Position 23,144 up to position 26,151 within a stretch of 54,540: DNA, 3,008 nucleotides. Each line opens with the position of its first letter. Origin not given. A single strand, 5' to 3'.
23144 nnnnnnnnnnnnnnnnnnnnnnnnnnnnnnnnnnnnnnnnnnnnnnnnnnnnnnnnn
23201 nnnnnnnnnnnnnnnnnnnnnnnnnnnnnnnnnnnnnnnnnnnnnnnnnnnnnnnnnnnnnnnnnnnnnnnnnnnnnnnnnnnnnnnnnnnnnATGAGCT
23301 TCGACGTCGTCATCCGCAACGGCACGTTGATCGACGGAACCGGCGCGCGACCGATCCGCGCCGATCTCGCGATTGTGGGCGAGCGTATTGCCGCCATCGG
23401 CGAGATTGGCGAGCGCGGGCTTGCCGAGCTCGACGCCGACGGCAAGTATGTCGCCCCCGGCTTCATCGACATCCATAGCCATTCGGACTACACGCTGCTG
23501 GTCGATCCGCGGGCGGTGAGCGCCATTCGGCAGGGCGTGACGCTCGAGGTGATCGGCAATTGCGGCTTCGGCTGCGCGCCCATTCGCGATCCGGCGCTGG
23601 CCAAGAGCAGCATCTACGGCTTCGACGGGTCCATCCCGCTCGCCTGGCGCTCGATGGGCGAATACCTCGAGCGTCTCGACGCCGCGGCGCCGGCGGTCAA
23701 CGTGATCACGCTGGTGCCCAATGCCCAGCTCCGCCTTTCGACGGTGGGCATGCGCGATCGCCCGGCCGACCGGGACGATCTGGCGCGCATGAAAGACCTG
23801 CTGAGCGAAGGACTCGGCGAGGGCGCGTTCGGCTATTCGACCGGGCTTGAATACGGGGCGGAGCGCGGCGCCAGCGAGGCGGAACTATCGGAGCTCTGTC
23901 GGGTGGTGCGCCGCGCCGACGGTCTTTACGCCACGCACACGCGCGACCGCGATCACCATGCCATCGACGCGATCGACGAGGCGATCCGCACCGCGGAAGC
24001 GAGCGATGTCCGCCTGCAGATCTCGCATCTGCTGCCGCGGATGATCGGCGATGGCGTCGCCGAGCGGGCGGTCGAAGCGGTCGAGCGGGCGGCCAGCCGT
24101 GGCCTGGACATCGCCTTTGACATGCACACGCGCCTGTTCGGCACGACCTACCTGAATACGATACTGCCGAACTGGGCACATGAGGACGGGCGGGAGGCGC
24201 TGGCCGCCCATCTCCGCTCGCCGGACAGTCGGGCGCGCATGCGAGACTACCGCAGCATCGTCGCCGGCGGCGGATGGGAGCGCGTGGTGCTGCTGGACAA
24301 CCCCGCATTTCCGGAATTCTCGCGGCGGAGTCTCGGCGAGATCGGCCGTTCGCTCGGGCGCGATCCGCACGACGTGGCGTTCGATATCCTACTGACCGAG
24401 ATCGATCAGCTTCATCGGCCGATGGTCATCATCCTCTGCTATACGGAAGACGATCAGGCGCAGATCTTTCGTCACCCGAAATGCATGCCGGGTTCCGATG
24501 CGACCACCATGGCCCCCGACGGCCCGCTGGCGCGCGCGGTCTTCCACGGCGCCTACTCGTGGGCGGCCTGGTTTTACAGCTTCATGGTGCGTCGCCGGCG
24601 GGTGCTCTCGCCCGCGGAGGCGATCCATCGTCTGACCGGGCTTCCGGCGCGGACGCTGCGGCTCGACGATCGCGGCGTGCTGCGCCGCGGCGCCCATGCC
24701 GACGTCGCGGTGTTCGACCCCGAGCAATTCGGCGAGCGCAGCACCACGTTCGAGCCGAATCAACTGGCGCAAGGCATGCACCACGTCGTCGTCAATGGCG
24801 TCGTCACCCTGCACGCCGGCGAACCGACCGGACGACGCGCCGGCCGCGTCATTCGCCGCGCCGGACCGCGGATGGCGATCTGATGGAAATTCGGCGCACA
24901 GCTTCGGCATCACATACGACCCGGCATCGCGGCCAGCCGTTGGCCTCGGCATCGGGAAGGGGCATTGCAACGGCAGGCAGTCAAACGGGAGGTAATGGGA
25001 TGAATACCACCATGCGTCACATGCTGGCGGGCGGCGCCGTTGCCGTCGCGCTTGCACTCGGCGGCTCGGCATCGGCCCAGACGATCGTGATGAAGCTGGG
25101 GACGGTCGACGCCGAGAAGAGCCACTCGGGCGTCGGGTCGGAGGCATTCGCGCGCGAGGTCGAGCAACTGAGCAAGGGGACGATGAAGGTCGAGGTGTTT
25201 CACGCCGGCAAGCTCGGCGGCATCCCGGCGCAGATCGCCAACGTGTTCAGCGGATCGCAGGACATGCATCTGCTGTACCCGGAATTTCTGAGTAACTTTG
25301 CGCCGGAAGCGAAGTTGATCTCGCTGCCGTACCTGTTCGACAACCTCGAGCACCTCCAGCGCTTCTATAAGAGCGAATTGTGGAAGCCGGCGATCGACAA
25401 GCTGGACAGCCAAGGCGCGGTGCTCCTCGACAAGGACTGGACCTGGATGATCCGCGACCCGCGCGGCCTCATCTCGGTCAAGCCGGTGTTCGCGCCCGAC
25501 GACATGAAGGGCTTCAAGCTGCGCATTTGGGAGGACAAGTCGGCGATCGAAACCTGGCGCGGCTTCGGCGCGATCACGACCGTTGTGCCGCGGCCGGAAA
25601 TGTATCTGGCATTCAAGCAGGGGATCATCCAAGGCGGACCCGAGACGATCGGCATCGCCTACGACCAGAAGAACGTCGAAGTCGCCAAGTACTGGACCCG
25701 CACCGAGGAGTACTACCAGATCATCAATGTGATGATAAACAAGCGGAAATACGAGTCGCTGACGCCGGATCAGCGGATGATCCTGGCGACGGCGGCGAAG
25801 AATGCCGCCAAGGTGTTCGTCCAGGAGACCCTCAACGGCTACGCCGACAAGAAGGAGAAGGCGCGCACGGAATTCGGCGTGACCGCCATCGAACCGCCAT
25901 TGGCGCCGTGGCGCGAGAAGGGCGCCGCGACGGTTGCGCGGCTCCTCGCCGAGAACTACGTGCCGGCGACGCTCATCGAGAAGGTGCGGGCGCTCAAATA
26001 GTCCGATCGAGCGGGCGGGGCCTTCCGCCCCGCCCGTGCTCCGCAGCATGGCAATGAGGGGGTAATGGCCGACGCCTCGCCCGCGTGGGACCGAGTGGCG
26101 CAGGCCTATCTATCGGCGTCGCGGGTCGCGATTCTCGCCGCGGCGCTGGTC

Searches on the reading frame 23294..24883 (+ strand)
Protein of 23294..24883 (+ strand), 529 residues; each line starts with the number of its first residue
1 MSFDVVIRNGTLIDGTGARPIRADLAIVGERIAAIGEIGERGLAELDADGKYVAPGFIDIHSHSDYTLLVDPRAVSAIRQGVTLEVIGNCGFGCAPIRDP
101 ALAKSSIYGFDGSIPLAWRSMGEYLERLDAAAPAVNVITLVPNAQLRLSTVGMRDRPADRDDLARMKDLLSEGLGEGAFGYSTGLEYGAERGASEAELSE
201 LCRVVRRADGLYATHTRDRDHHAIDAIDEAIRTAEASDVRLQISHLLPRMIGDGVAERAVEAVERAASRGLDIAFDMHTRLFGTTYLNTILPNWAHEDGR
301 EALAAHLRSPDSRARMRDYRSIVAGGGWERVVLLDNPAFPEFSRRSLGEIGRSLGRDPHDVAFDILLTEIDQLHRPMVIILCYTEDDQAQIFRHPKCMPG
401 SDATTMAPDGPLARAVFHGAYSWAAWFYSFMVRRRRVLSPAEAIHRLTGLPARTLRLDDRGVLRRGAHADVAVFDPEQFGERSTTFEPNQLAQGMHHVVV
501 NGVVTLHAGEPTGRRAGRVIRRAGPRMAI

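Call 6: search_protein_families(library=pfam, proteins=[window:23294-24883:+])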
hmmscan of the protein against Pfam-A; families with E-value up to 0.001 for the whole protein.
window:23294-24883:+ (529 aa): 2 families
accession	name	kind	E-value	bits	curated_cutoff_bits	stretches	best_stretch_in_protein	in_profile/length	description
PF07969.17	Amidohydro_3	-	4.3e-29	102.8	29.7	1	45-505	2-471/472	Amidohydrolase family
PF01979.26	Amidohydro_1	-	2.6e-08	33.9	25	0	52-235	1-174/345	Amidohydrolase family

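Call 7: search_protein_families(library=ncbifam, proteins=[window:23294-24883:+], max_evalue=0.00001)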
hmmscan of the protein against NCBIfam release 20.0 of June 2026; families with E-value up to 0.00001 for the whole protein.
window:23294-24883:+ (529 aa): 32 families (the best 25 are shown)
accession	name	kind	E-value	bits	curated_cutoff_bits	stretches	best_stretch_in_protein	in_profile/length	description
NF006560.0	PRK09061.1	subfamily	3e-39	134.7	340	2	2-299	25-313/517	amidohydrolase family protein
NF006689.0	PRK09237.1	equivalog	4.2e-16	58.5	371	1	2-85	2-89/383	amidohydrolase/deacetylase family metallohydrolase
NF004839.0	PRK06189.1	equivalog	3.9e-13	48.8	631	1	1-64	1-63/451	allantoinase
NF009941.0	PRK13404.1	subfamily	3.3e-12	45.8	647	1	1-65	2-64/478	dihydropyrimidinase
NF009060.0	PRK12394.1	equivalog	9.7e-12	44.3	442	1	1-67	1-68/381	metallo-dependent hydrolase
TIGR02033.1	D-hydantoinase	equivalog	4.2e-11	42.4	393.25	1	6-66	2-62/454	dihydropyrimidinase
NF005791.0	PRK07627.1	equivalog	4.3e-11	42.4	442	0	5-62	3-62/425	dihydroorotase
TIGR03178.1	allantoinase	equivalog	6.7e-11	41.7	357.85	1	4-63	1-59/441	allantoinase AllB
NF011990.0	PRK15446.2-6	subfamily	1.2e-10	40.7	233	0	5-79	3-80/390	alpha-D-ribose 1-methylphosphonate 5-triphosphate diphosphatase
TIGR00857.1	pyrC_multi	subfamily_domain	1.5e-10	40.7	279.05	0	432-479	327-372/412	dihydroorotase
TIGR02318.1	phosphono_phnM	equivalog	1.7e-10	40.4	390.55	0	22-74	15-66/376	phosphonate metabolism protein PhnM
NF006839.0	PRK09357.1-4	equivalog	7.8e-10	37.9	576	1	5-63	2-61/422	dihydroorotase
TIGR03583.1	EF_0837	hypoth_equivalog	1.4e-09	37.5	432.15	0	4-84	2-81/365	amidohydrolase/deacetylase family metallohydrolase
NF005748.0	PRK07572.1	subfamily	4e-09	36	438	1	3-73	2-70/426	cytosine deaminase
NF011984.0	PRK15446.1-5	equivalog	4.4e-09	35.6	260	0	430-472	315-357/379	alpha-D-ribose 1-methylphosphonate 5-triphosphate diphosphatase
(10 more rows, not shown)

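Call 43: search_solved_structures(query=window:23294-24883:+, max_evalue=1e-40, show_alignments=3)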
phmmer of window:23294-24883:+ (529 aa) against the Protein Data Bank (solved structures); distinct sequences matched with E-value up to 1e-40: 8.
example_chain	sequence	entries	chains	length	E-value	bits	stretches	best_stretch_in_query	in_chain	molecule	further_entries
1m7j_A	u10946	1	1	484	3.6e-59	203.8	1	3-288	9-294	D-aminoacylase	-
1rjp_A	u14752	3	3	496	4.1e-59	203.6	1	3-288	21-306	D-aminoacylase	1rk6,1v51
3gip_A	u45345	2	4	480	1.4e-58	201.9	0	3-281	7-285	N-acyl-D-glutamate deacylase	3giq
1rjq_A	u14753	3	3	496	1.8e-58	201.5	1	3-288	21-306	D-aminoacylase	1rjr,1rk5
1v4y_A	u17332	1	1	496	1.2e-57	198.8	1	3-288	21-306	D-aminoacylase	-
9kb1_A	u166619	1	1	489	1.9e-53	184.9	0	3-247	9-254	PpOngB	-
9g5m_A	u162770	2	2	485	5.5e-53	183.4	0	2-245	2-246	Amidohydrolase family protein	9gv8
9kb3_A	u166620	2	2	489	1.7e-52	181.7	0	3-247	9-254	Carbohydrate de-N-acetylated protein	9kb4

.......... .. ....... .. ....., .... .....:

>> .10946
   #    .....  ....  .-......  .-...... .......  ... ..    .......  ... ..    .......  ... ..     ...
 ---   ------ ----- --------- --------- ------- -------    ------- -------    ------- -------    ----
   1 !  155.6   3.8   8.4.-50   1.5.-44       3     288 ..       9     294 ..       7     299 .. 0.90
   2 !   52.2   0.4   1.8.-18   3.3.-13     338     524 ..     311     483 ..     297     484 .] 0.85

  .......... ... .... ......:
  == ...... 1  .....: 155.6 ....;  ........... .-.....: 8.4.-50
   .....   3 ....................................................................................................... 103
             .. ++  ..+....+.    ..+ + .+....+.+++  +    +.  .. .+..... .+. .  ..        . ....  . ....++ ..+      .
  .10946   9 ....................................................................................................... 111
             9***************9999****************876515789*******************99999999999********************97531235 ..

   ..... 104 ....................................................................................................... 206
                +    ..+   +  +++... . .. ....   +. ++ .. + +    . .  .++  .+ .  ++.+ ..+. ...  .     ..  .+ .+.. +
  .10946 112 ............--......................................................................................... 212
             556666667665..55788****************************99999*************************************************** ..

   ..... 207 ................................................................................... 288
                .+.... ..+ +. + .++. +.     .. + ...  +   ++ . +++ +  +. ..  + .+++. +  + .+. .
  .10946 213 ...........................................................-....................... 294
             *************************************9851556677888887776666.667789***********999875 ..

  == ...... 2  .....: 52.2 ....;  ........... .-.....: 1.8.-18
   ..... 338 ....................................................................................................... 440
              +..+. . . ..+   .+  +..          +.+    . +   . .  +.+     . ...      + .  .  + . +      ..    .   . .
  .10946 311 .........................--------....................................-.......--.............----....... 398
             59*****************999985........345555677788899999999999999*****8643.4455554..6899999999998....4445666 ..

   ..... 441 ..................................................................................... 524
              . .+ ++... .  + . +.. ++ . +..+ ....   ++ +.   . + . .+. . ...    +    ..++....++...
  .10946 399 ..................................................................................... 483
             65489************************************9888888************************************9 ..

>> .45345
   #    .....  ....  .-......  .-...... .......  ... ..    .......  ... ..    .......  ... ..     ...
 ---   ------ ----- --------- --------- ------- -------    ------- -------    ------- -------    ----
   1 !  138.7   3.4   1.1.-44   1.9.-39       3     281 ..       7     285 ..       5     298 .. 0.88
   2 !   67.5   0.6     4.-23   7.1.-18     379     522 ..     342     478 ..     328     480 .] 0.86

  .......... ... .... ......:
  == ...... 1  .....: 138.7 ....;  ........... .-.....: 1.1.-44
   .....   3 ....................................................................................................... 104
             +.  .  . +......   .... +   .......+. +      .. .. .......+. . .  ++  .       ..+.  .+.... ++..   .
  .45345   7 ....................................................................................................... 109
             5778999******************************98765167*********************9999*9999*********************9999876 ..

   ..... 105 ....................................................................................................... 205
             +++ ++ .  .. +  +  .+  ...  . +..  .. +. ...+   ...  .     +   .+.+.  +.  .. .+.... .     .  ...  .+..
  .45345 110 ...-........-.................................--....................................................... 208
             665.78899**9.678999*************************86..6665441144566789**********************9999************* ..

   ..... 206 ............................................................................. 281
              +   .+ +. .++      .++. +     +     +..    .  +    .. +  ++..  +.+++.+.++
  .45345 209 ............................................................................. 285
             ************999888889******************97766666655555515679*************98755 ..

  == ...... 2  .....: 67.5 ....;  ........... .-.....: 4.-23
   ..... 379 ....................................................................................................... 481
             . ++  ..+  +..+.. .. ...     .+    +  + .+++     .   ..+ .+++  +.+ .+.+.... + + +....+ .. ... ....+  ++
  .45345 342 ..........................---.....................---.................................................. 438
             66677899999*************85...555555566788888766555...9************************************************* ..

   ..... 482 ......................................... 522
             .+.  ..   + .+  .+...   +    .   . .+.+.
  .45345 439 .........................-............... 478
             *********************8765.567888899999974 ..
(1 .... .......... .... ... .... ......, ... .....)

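Call 53: search_dna_similar(query=window:23294-24883:+, collection=plasmids, mode=protein, max_rows=30, max_evalue=1e-80)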
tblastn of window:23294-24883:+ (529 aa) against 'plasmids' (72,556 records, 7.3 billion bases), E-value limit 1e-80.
No match.

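Call 54: search_dna_similar(query=window:23294-24883:+, collection=plasmids, mode=protein, max_rows=25, max_evalue=1e-20)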
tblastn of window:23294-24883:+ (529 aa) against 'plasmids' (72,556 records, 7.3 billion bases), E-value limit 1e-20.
Records with a match: 246; places in all: 272; records where one place covers at least 80% of the query: 94.
Best place of each record, by identity: <60% 246.
By first word of the organism name: Ralstonia 134; Clostridium 8; Natrinema 6; Cupriavidus 6; Haloarcula 6; Haladaptatus 5; Azospirillum 5; Novosphingobium 5; Deinococcus 4; Variovorax 4; and 41 more.
By predicted mobility (MOB-suite, as given by PLSDB): non-mobilizable 124; mobilizable 113; conjugative 9.
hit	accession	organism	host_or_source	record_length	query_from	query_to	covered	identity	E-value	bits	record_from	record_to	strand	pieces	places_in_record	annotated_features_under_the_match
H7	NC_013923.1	Natrialba magadii ATCC 43099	-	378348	3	512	96%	37.2%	4e-70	251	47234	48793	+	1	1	D-aminoacylase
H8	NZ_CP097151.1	Deinococcus sp. QL22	-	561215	1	512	97%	35.6%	8e-53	201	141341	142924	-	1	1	D-aminoacylase | serine hydrolase domain-containing protein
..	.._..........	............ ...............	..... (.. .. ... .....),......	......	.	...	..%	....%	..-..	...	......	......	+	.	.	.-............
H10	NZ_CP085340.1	Haladaptatus halobius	cell culture,saline soil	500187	1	512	97%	34.5%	5e-75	265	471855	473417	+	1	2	none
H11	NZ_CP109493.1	Streptomyces sp. NBC_01435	-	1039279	3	512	96%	34.6%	3e-52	199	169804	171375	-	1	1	record has no annotation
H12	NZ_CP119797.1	Halomontanus rarus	cell culture,sediment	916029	1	512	97%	33.9%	6e-58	216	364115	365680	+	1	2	D-aminoacylase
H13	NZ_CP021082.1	Deinococcus ficus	Ficus religiosa L.,cell ...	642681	1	512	97%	33.9%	4e-46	181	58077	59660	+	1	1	amidohydrolase family protein | serine hydrolase domain-containing protein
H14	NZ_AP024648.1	Arthrobacter sp. StoSoilB13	-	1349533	2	512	97%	33.9%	2e-59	220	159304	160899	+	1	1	record has no annotation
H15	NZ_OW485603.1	Rhodovastum atsumiense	-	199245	2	509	96%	34.1%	2e-62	229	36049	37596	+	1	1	D-aminoacylase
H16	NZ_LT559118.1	Nonomuraea gerenzanensis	-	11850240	1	512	97%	33.8%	3e-37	154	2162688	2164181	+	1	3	none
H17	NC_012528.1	Deinococcus deserti VCD115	-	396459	6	512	96%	34.1%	3e-58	216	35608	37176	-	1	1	D-aminoacylase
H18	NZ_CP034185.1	Deinococcus psychrotolerans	whole organism,R2A medium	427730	1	512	97%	33.6%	3e-53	202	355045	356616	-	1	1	D-aminoacylase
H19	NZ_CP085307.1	Haladaptatus pallidirubidus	cell culture,saline soil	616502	1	512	97%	33.5%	2e-69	249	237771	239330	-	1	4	D-aminoacylase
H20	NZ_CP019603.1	Croceicoccus marinus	-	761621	4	512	96%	33.6%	8e-63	230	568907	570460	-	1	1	amidohydrolase family protein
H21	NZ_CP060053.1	Croceicoccus marinus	prokaryote,marine sediment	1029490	4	512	96%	33.6%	8e-63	230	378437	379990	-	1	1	none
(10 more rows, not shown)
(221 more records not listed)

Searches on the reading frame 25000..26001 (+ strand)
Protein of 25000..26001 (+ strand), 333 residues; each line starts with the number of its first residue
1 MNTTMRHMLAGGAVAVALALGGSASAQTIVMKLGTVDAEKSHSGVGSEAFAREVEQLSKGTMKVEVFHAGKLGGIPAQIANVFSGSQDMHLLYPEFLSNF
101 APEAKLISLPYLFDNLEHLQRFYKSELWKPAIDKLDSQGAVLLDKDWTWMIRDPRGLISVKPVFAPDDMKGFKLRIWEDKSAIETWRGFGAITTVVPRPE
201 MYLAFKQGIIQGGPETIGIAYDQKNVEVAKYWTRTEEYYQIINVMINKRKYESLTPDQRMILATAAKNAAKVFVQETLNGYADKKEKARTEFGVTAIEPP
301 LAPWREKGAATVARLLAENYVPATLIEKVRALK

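Call 6: search_protein_families(library=pfam, proteins=[window:25000-26001:+])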
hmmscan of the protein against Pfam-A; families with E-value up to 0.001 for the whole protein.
window:25000-26001:+ (333 aa): 1 family
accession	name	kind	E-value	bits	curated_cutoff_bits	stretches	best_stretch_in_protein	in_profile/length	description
PF03480.18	DctP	-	1.7e-48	165.8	23.4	1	34-316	2-283/286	Bacterial extracellular solute-binding protein, family 7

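Call 7: search_protein_families(library=ncbifam, proteins=[window:25000-26001:+], max_evalue=0.00001)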
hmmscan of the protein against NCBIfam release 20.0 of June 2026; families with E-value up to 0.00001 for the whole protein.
window:25000-26001:+ (333 aa): 2 families
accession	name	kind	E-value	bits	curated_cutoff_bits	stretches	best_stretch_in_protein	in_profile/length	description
NF037995.1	TRAP_S1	subfamily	2.8e-42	144.9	50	1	32-298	1-262/271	TRAP transporter substrate-binding protein DctP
TIGR00787.1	dctP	subfamily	1.7e-39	135.8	175.05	1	36-275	4-240/257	DctP family TRAP transporter solute-binding subunit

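Call 11: search_solved_structures(query=window:25000-26001:+, max_evalue=0.00001)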
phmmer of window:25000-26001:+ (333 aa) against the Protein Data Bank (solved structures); distinct sequences matched with E-value up to 0.00001: 87 (the best 60 are shown).
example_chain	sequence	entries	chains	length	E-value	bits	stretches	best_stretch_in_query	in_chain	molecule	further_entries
4pdh_A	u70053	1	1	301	4.3e-31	111.4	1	30-290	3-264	TRAP dicarboxylate transporter, DctP subunit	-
4p9k_A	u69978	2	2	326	7.3e-28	100.8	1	23-290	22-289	TRAP dicarboxylate transporter, DctP subunit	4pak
4pdd_A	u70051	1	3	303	4.7e-27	98.1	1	30-270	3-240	TRAP dicarboxylate transporter, DctP subunit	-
4nq8_A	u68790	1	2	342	6e-26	94.5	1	14-273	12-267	Putative periplasmic substrate-binding transport protein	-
4pfb_A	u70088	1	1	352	1.5e-22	83.3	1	10-277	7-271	C4-dicarboxylate-binding protein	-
4p1e_A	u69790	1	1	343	1.7e-22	83.1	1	45-303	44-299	TRAP dicarboxylate transporter, DctP subunit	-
4pf8_A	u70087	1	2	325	1.9e-22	83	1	45-271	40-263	TRAP-T family transporter, DctP (Periplasmic binding) subunit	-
7bbr_A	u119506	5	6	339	2e-22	82.9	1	15-273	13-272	Putative TRAP transporter solute receptor DctP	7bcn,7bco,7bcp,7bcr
2xxk_A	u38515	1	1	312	5.6e-22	81.5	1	37-308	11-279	SIALIC ACID-BINDING PERIPLASMIC PROTEIN SIAP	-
2wx9_A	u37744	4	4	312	6.4e-22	81.3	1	32-308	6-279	SIALIC ACID-BINDING PERIPLASMIC PROTEIN SIAP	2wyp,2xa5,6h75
4pc9_A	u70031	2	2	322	7.9e-22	81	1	25-272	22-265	C4-dicarboxylate transport system, substrate-binding protein, putative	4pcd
8t9t_A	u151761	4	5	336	9.8e-22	80.7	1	5-302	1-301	Isethionate-binding periplasmic protein DctP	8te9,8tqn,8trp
2cex_A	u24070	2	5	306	1e-21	80.6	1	37-308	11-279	PROTEIN HI0146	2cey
2wyk_A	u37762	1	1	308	1e-21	80.6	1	37-308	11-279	SIALIC ACID-BINDING PERIPLASMIC PROTEIN SIAP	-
2v4c_A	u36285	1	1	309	1.1e-21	80.6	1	37-308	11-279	SIALIC ACID-BINDING PERIPLASMIC PROTEIN SIAP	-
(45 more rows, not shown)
